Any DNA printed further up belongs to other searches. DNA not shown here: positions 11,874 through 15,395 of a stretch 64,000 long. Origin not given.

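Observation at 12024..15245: Unusually long (1073 aa) DUF262-DUF1524 GmrSD-like protein with about 450-aa uncharacterised C-terminal extension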

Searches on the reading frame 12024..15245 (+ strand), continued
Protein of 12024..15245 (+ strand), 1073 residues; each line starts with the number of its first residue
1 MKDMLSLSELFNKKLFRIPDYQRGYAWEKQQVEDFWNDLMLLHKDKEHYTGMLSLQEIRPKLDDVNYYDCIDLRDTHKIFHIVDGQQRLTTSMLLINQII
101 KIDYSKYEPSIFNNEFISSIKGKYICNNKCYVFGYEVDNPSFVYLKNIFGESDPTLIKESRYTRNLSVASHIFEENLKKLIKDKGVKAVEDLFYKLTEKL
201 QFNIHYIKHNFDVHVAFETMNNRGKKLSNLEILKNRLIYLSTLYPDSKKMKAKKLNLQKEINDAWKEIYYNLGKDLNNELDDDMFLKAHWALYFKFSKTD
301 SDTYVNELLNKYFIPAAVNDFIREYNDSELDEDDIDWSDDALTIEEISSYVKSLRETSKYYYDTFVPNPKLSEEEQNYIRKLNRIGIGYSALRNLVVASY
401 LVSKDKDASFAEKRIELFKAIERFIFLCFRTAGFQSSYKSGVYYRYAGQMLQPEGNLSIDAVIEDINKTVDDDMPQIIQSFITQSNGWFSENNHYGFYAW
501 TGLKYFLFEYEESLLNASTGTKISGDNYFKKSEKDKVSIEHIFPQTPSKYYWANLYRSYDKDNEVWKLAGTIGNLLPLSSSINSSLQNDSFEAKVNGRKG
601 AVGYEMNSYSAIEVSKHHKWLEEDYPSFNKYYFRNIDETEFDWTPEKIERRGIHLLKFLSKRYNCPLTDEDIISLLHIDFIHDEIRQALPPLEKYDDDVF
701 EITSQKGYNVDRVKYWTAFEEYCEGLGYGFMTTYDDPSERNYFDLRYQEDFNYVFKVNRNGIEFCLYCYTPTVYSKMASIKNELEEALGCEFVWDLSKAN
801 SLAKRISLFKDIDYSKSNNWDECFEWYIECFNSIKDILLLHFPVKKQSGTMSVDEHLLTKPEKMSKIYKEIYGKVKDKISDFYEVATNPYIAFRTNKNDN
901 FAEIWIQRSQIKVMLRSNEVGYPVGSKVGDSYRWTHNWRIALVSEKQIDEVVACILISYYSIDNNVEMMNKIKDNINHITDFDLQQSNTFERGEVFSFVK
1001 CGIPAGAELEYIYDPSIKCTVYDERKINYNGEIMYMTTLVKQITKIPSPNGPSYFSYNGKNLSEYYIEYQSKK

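Call 22: search_protein_families(library=pfam, proteins=[P0021, P0006, P0086, P0036, P0064, P0079, P0004], max_evalue=1)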
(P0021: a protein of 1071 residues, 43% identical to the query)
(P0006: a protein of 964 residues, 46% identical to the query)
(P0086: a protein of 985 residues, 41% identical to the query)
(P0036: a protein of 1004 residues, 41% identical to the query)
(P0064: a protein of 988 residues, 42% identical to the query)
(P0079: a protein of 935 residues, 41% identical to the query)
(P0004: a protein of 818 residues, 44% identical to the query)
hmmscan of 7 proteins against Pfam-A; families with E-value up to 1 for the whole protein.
P0021 (1071 aa): 3 families
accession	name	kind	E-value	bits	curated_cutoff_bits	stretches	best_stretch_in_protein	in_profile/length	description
PF03235.19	GmrSD_N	-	1.1e-31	111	33.2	1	7-245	1-198/199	GmrSD restriction endonuclease, N-terminal domain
PF07510.16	GmrSD_C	-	5e-19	69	23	1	501-642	12-137/138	GmrSD restriction endonucleases, C-terminal domain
PF18899.5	DUF5655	-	0.018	15.6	24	1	960-1067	1-106/109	Domain of unknown function (DUF5655)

P0006 (964 aa): 2 families
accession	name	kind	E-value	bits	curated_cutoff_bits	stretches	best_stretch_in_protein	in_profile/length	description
PF03235.19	GmrSD_N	-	1e-31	111.1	33.2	1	7-242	1-198/199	GmrSD restriction endonuclease, N-terminal domain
PF07510.16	GmrSD_C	-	3e-18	66.5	23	1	495-637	9-137/138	GmrSD restriction endonucleases, C-terminal domain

P0086 (985 aa): 3 families
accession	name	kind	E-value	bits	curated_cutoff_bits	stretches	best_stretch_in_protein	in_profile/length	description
PF03235.19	GmrSD_N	-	1e-28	101.2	33.2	1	10-253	3-198/199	GmrSD restriction endonuclease, N-terminal domain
PF14088.11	DUF4268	-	3.9e-25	88.9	27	1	720-852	1-139/140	Domain of unknown function (DUF4268)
PF07510.16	GmrSD_C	-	6.8e-16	58.8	23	1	524-658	18-136/138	GmrSD restriction endonucleases, C-terminal domain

P0036 (1004 aa): 4 families
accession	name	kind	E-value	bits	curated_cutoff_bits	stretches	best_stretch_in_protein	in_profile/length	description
PF03235.19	GmrSD_N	-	8.6e-30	104.8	33.2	1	8-252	2-198/199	GmrSD restriction endonuclease, N-terminal domain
PF14088.11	DUF4268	-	7.9e-23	81.5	27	1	715-845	1-137/140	Domain of unknown function (DUF4268)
PF07510.16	GmrSD_C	-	3.2e-16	59.9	23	1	525-655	24-137/138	GmrSD restriction endonucleases, C-terminal domain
PF20118.4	DUF6508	-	2.6e-11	43.9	23.6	1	861-993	7-127/129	Family of unknown function (DUF6508)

P0064 (988 aa): 5 families
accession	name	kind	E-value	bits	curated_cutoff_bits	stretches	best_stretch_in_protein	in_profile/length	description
PF23870.1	DUF7225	-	3.2e-32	110.8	27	1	875-980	1-101/103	Domain of unknown function (DUF7225)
PF03235.19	GmrSD_N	-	1.3e-27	97.7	33.2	1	11-253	4-198/199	GmrSD restriction endonuclease, N-terminal domain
PF14088.11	DUF4268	-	5.3e-23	82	27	1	718-849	1-138/140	Domain of unknown function (DUF4268)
PF07510.16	GmrSD_C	-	3.4e-16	59.8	23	1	525-657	20-137/138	GmrSD restriction endonucleases, C-terminal domain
PF01365.27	RYDR_ITPR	-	0.081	12.9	22.3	1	817-892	91-158/201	RIH domain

P0079 (935 aa): 5 families
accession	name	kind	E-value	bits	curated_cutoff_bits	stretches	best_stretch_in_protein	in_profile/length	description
PF03235.19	GmrSD_N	-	2.5e-28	100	33.2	1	11-251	4-198/199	GmrSD restriction endonuclease, N-terminal domain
PF14088.11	DUF4268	-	1.8e-22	80.3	27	1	716-843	2-136/140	Domain of unknown function (DUF4268)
PF07510.16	GmrSD_C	-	3.6e-17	63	23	1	514-654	12-137/138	GmrSD restriction endonucleases, C-terminal domain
PF24698.1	DUF7662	-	2.3e-10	40.5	26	1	859-929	1-66/72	Domain of unknown function (DUF7662)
PF06932.16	DUF1283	-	0.053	14.1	25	1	868-908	51-73/83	Protein of unknown function (DUF1283)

P0004 (818 aa): 3 families
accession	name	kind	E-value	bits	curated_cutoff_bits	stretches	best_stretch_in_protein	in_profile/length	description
PF03235.19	GmrSD_N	-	4.6e-30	105.7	33.2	1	7-245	1-198/199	GmrSD restriction endonuclease, N-terminal domain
PF07510.16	GmrSD_C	-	8.9e-18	65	23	1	512-648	16-136/138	GmrSD restriction endonucleases, C-terminal domain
PF18899.5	DUF5655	-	0.0005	20.5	24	1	710-816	2-107/109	Domain of unknown function (DUF5655)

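Call 51: find_related_loci(query=window:12024-15242:+, collection=genome_contigs, flank=10000)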
Query window:12024-15242:+ (1073 aa) in genome_contigs; peptide patterns used: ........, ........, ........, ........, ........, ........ (x = any residue, [..] = any of these).
21 stretches matched a pattern; 2 encode a relative of the query (tblastn E <= 1e-3); 2 distinct loci.
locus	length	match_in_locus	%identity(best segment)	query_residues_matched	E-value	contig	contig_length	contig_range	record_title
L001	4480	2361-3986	23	10-624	1e-14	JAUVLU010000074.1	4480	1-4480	MAG: Candidatus Cloacimonadota bacterium isolate CSMAG_514 CSMAG_514_k141_719711_length_4480_cov_70.2902, whole genome s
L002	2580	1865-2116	35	10-102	2e-11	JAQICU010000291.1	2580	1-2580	MAG: Candidatus Cloacimonadota bacterium isolate GH32 k119_511612, whole genome shotgun sequence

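Call 52: find_encoding_contigs(protein=P0003, flank=10000, max_places=4)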
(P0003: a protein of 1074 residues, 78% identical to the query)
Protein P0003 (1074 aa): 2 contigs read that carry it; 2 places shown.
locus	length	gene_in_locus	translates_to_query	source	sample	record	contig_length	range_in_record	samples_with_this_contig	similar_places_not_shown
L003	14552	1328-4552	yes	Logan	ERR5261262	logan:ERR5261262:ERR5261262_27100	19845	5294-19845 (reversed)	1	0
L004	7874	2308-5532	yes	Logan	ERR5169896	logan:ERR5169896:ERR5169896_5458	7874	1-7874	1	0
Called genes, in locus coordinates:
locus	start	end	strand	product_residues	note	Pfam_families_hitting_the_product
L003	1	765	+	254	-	?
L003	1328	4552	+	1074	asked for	PF03235:GmrSD_N, PF07510:GmrSD_C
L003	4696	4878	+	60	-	-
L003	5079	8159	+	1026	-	PF13245:AAA_19 (faint), PF13086:AAA_11, PF13604:AAA_30 (faint), PF01443:Viral_helicase1 (faint), PF09848:SLFN-g3_helicase (faint), PF13087:AAA_12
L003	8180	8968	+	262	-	PF00106:adh_short, PF01370:Epimerase, PF04321:RmlD_sub_bind (faint), PF08659:KR (weak), PF13561:adh_short_C2, PF08643:DUF1776 (faint)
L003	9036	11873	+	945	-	PF00270:DEAD (faint), PF00580:UvrD-helicase (weak), PF13086:AAA_11, PF13245:AAA_19, PF13604:AAA_30 (faint), PF01443:Viral_helicase1 (faint), PF13087:AAA_12, PF10881:DUF2726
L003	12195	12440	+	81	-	-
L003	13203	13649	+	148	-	PF17007:HTH_micro (weak), PF22381:Staph_reg_Sar_Rot, PF01047:MarR, PF12802:MarR_2, PF09339:HTH_IclR (faint), PF13601:HTH_34, PF13463:HTH_27 (weak)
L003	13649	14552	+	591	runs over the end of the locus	PF00664:ABC_membrane, PF00005:ABC_tran, PF02463:SMC_N (faint)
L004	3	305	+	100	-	?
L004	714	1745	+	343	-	PF14622:Ribonucleas_3_3, PF00636:Ribonuclease_3, PF00035:dsrm (weak)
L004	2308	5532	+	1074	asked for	PF03235:GmrSD_N, PF07510:GmrSD_C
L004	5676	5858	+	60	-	-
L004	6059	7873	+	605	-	?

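Call 53: find_encoding_contigs(protein=P0001, flank=10000, max_places=4)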
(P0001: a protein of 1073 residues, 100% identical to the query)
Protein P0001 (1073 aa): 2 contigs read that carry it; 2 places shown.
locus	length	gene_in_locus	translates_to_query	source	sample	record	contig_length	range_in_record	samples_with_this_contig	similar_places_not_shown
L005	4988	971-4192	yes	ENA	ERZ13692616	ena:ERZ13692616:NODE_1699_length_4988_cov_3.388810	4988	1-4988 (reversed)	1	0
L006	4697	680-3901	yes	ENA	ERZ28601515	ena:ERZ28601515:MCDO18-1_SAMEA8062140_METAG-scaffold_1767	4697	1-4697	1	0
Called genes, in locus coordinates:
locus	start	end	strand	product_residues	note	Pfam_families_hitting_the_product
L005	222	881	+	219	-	PF00589:Phage_integrase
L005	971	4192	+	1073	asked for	PF03235:GmrSD_N, PF07510:GmrSD_C, PF14088:DUF4268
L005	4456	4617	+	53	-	PF02796:HTH_7 (weak)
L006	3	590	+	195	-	?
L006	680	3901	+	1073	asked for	PF03235:GmrSD_N, PF07510:GmrSD_C, PF14088:DUF4268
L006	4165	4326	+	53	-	PF02796:HTH_7 (weak)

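Call 70: list_cluster_members(proteins=[window:12024-15242:+, window:7123-8631:+, window:3295-6393:+, window:17460-18302:+, window:18523-21330:+, window:11011-11931:+])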
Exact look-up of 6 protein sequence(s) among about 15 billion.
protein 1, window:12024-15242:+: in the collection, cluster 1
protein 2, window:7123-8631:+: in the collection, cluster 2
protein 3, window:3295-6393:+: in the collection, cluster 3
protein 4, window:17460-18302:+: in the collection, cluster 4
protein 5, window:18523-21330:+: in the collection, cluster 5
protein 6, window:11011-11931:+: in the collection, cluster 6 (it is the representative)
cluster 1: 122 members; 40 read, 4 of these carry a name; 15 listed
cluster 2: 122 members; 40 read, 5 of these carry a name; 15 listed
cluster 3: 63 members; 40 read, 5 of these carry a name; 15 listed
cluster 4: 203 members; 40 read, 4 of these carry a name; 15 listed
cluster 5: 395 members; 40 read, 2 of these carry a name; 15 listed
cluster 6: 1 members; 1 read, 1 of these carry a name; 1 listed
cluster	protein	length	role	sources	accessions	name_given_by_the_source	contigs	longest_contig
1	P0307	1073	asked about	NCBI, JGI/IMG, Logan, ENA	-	-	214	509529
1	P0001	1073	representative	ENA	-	-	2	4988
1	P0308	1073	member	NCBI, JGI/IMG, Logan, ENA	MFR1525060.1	MAG: DUF4268 domain-containing protein [Bacilli bacterium]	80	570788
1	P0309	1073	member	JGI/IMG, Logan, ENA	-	uncharacterized protein with ParB-like and HNH nuclease domain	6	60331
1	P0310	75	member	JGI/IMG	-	hypothetical protein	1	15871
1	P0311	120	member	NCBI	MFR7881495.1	MAG: DUF1524 domain-containing protein [Christensenellales bacterium]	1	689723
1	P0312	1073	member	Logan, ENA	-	-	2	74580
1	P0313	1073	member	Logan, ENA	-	-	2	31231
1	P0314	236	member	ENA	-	-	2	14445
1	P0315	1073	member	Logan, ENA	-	-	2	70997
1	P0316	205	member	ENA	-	-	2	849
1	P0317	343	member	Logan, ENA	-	-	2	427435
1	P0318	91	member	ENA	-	-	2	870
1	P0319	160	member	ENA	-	-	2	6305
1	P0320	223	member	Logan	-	-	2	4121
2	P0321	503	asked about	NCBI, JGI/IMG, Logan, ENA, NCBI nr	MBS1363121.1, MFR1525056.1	MAG: type I restriction-modification system subunit M [Bacilli bacterium] | type I restriction enzyme M protein | type I restriction-modification system subunit M [Bacilli bacterium]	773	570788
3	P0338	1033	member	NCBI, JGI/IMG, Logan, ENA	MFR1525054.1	MAG: type I restriction endonuclease subunit R [Bacilli bacterium]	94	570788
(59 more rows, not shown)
